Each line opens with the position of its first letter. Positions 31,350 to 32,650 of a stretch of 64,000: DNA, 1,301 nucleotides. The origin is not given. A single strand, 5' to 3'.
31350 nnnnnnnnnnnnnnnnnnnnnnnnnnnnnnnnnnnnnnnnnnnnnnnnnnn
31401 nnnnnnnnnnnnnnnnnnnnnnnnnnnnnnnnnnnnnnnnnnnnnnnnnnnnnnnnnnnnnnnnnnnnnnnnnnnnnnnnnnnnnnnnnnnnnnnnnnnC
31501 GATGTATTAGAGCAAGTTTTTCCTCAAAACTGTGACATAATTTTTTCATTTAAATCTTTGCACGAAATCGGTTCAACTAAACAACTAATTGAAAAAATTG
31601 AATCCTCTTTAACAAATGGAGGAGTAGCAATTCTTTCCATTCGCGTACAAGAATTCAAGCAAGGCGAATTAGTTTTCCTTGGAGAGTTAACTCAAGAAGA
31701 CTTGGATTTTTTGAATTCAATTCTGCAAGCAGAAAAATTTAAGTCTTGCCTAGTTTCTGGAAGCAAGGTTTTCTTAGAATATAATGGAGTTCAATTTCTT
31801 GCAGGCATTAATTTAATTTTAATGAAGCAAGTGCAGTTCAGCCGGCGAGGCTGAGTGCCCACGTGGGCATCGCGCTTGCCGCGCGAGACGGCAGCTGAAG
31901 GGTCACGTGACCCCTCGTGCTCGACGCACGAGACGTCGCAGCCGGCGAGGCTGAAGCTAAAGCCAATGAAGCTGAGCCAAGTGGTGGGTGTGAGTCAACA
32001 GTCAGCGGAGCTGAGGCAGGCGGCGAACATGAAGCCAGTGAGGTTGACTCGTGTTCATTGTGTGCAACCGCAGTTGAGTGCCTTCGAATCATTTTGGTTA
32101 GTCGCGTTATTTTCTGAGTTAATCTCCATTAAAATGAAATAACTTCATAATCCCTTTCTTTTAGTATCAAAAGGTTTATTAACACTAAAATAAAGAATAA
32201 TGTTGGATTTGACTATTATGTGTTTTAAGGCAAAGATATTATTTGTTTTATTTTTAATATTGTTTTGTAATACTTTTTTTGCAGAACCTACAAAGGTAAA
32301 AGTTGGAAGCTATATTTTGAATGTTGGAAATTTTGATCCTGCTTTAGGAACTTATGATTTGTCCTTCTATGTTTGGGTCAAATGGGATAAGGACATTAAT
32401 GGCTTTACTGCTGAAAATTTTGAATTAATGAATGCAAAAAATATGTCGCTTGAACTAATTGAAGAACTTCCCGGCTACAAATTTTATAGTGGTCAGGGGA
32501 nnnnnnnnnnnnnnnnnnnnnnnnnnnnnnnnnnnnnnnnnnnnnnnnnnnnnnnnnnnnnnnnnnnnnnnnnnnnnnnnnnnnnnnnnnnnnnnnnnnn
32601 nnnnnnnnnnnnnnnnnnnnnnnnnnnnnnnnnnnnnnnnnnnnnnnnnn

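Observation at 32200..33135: GLIC/ELIC-type pentameric ligand-gated ion channel in an archaeon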

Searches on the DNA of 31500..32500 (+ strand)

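Call 10: search_rna_families(source=window, start=31500, end=32500, threshold=evalue, max_evalue=1, show_alignments=2)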
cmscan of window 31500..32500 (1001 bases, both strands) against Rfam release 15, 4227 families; matches with E-value up to 1: 2.
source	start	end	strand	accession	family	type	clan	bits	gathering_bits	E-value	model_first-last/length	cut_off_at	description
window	32316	32440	+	RF01590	plasmodium_snoR14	Gene; snRNA; snoRNA; CD-box;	-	26.1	90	0.75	1-127/127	no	small nucleolar RNA snoR14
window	31858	31930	+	RF03078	chrB-a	Cis-reg;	-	22.6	43.9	0.22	1-80/80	no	chrB-a RNA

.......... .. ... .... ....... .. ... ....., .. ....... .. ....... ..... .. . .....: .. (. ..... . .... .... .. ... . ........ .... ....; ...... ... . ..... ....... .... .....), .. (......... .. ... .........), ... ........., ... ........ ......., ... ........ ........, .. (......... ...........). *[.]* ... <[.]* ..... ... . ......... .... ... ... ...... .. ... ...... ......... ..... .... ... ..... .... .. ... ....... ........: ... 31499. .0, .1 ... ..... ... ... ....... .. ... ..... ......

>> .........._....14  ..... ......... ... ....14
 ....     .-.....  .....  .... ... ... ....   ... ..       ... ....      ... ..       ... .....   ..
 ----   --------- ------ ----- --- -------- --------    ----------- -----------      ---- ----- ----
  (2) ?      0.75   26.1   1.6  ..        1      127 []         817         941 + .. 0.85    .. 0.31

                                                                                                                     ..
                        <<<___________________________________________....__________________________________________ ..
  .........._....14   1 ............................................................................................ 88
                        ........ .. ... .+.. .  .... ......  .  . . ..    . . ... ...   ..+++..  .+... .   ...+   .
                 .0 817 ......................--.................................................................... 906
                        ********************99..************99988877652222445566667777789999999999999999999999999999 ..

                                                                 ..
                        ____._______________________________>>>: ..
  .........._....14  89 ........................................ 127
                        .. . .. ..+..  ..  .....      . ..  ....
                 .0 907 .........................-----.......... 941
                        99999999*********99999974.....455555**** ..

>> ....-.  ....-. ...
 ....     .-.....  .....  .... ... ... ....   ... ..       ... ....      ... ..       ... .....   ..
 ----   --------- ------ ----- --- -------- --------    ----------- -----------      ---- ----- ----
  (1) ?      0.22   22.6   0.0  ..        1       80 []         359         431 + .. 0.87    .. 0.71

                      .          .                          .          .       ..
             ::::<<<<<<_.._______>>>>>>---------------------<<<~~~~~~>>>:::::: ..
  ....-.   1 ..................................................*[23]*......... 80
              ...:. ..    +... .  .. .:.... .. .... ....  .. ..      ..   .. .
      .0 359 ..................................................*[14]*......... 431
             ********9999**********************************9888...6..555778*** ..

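Call 53: search_rna_families(source=window, start=31800, end=32150, threshold=evalue, max_evalue=10)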
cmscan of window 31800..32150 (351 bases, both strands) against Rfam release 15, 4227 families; matches with E-value up to 10: 2.
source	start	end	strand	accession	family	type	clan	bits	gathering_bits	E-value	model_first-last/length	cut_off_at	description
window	31858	31930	+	RF03078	chrB-a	Cis-reg;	-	22.6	43.9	0.077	1-80/80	no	chrB-a RNA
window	31836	31884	+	RF02145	MEG8_1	Gene; lncRNA;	-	9.8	70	7.2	47-97/97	no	Maternally expressed 8 exon 1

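Call 57: search_dna_similar(query=window:31830-32110:+, collection=plasmids, mode=distant, max_rows=8)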
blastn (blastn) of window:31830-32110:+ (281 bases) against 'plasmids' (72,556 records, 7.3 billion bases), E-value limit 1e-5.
No match.

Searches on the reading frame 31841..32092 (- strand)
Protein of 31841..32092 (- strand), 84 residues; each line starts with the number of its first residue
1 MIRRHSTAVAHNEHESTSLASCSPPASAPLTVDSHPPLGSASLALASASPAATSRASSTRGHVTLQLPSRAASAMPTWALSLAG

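Call 56: search_protein_families(library=pfam, proteins=[window:31841-32092:-], max_evalue=1)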
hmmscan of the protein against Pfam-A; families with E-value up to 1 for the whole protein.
window:31841-32092:- (84 aa): 0 families
